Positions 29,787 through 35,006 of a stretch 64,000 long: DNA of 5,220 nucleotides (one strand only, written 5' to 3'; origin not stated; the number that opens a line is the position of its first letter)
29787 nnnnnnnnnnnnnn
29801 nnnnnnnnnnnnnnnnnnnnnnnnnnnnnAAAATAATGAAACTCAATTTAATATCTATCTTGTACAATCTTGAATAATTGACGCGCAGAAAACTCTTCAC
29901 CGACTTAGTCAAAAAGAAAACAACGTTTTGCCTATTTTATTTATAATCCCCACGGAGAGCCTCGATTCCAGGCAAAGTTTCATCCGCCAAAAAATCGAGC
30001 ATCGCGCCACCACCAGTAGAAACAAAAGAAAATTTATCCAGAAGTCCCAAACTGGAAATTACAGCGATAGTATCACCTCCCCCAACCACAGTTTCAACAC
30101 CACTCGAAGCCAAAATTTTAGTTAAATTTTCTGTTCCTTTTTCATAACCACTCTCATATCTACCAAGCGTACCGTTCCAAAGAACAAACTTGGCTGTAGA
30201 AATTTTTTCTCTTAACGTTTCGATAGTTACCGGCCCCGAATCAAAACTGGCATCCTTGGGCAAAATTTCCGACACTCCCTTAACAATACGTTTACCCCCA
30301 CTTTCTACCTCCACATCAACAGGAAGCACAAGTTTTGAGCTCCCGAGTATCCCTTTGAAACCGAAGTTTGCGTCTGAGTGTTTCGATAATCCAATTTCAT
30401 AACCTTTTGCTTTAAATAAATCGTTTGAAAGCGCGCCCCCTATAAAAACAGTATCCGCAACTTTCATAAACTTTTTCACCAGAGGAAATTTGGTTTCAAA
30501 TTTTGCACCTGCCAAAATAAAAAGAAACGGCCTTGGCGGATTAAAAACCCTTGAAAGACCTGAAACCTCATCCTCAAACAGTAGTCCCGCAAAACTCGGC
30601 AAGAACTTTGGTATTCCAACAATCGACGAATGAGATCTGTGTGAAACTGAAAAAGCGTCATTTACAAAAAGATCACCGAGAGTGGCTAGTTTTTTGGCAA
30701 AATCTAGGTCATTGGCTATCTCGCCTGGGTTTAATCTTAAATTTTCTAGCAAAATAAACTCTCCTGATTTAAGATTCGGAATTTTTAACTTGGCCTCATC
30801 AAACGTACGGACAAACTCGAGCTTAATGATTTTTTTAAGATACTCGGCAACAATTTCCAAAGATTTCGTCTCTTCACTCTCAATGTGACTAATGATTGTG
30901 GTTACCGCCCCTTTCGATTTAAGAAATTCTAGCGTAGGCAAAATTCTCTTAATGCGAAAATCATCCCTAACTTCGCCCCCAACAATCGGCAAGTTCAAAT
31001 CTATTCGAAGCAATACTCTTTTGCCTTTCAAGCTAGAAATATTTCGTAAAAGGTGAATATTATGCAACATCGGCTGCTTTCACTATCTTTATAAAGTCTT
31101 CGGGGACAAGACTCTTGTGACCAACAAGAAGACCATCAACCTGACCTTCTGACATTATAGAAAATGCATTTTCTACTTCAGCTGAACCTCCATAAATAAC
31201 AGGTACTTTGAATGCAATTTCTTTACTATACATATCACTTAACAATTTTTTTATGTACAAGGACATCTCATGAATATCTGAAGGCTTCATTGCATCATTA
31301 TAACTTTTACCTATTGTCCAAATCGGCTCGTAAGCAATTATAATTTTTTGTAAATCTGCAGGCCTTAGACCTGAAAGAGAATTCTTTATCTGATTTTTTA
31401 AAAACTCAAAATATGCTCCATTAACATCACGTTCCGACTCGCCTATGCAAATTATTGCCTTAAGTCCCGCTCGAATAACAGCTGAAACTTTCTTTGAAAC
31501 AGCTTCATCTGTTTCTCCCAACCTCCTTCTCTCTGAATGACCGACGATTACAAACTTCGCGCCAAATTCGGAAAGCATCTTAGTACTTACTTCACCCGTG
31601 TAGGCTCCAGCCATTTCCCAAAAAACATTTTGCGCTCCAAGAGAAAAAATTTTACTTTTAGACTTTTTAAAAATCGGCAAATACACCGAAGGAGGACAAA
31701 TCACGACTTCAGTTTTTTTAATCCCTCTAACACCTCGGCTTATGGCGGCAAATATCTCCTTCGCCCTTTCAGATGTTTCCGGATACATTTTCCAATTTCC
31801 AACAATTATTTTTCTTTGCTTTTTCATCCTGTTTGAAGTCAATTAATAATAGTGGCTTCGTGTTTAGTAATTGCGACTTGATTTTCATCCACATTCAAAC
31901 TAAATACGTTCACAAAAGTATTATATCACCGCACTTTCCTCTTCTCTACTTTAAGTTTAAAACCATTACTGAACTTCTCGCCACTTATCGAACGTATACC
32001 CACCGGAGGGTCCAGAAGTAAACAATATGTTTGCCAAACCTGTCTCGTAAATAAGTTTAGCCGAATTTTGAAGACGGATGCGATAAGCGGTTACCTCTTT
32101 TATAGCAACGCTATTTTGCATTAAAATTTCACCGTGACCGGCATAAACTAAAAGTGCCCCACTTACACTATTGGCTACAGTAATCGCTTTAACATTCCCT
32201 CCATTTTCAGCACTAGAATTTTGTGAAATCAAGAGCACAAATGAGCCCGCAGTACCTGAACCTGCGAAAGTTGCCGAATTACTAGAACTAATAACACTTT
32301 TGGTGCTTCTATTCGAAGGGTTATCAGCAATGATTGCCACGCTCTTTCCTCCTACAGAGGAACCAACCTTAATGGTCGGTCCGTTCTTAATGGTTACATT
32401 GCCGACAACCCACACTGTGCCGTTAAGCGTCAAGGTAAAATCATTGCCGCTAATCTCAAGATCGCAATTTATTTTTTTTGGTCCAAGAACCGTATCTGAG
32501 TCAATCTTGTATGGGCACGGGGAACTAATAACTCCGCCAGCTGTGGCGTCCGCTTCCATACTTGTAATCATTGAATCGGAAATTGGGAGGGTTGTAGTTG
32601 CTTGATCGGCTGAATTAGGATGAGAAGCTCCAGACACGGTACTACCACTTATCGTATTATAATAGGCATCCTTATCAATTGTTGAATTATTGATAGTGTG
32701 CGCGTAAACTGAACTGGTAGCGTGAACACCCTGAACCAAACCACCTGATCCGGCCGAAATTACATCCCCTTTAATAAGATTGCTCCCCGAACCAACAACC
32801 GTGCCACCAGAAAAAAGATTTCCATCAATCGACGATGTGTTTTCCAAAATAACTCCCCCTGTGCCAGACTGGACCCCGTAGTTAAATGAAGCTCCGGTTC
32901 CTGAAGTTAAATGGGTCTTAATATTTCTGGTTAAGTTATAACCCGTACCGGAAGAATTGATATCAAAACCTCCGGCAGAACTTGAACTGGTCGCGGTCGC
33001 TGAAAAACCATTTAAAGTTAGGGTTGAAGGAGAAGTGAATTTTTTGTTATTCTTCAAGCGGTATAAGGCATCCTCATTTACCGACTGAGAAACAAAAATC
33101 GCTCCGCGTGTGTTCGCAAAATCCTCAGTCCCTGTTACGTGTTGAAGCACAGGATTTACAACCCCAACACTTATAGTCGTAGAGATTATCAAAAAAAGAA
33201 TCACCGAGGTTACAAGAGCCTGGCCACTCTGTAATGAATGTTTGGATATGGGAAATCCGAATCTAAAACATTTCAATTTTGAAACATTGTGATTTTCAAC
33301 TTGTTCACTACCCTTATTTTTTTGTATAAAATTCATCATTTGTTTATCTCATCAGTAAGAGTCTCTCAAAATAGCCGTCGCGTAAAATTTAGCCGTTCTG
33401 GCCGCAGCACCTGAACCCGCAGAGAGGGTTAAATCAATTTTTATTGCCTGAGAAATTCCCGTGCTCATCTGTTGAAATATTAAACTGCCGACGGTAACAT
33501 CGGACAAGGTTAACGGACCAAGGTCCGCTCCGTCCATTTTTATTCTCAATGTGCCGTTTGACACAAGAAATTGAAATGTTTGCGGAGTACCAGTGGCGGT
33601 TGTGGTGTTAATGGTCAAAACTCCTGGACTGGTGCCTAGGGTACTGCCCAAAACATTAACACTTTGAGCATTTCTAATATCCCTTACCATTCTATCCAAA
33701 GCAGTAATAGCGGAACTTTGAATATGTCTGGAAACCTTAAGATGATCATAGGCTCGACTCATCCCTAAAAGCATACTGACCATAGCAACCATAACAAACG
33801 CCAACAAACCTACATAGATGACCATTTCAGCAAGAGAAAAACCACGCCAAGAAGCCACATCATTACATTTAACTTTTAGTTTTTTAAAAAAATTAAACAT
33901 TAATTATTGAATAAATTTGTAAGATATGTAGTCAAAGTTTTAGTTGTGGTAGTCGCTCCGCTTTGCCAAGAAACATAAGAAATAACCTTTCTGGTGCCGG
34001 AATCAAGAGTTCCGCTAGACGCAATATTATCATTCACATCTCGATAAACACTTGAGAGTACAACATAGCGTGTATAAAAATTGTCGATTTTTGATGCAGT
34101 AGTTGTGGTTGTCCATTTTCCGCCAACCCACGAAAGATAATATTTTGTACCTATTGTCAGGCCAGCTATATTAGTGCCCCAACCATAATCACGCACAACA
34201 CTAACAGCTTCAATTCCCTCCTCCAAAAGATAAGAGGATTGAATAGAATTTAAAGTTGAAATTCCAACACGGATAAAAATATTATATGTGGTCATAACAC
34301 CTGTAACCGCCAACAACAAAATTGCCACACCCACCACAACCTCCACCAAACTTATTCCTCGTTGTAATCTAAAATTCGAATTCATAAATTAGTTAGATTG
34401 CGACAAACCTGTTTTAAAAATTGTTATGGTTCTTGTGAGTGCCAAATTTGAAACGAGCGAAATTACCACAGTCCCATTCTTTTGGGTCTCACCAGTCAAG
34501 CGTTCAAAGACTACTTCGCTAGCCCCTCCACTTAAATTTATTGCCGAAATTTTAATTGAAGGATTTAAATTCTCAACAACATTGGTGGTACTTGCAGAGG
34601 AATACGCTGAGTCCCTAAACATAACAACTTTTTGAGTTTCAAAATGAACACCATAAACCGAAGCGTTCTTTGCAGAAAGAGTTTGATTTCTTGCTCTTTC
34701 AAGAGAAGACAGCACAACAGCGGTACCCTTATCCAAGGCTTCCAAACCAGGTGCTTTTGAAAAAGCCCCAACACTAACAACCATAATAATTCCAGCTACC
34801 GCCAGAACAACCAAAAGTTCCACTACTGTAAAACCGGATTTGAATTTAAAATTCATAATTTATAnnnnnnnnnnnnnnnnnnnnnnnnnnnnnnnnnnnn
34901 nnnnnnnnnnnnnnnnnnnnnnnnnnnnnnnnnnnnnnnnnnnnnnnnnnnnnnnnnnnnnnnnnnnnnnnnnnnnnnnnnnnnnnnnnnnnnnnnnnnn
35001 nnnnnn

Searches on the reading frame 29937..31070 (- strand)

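Call 13: search_protein_families(library=pfam, proteins=[window:29937-31070:-], max_evalue=0.001)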
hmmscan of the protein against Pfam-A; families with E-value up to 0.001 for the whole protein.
window:29937-31070:- (377 aa): 1 family
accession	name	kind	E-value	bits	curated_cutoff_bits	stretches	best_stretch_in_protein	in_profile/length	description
PF00162.24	PGK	-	4.5e-98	329.1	27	1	13-362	5-377/379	Phosphoglycerate kinase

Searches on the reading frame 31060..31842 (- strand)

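Call 13: search_protein_families(library=pfam, proteins=[window:31060-31842:-], max_evalue=0.001)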
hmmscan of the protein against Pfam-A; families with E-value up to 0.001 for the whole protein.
window:31060-31842:- (260 aa): 1 family
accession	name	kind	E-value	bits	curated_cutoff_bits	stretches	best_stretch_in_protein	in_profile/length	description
PF00121.24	TIM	-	3.7e-73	246.5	20.1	1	11-257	1-245/245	Triosephosphate isomerase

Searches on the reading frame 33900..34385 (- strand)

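Call 13: search_protein_families(library=pfam, proteins=[window:33900-34385:-], max_evalue=0.001)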
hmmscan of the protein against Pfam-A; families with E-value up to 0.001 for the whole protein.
window:33900-34385:- (161 aa): 1 family
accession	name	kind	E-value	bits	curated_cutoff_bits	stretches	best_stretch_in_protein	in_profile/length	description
PF07963.17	N_methyl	-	0.00044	20.2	21.2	1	6-30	2-26/27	Prokaryotic N-terminal methylation motif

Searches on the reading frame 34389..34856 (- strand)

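Call 13: search_protein_families(library=pfam, proteins=[window:34389-34856:-], max_evalue=0.001)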
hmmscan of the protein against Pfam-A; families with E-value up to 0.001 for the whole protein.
window:34389-34856:- (155 aa): 1 family
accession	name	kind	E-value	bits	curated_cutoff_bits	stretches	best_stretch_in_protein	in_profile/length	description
PF07963.17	N_methyl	-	2.8e-05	23.9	21.2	1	6-27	4-25/27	Prokaryotic N-terminal methylation motif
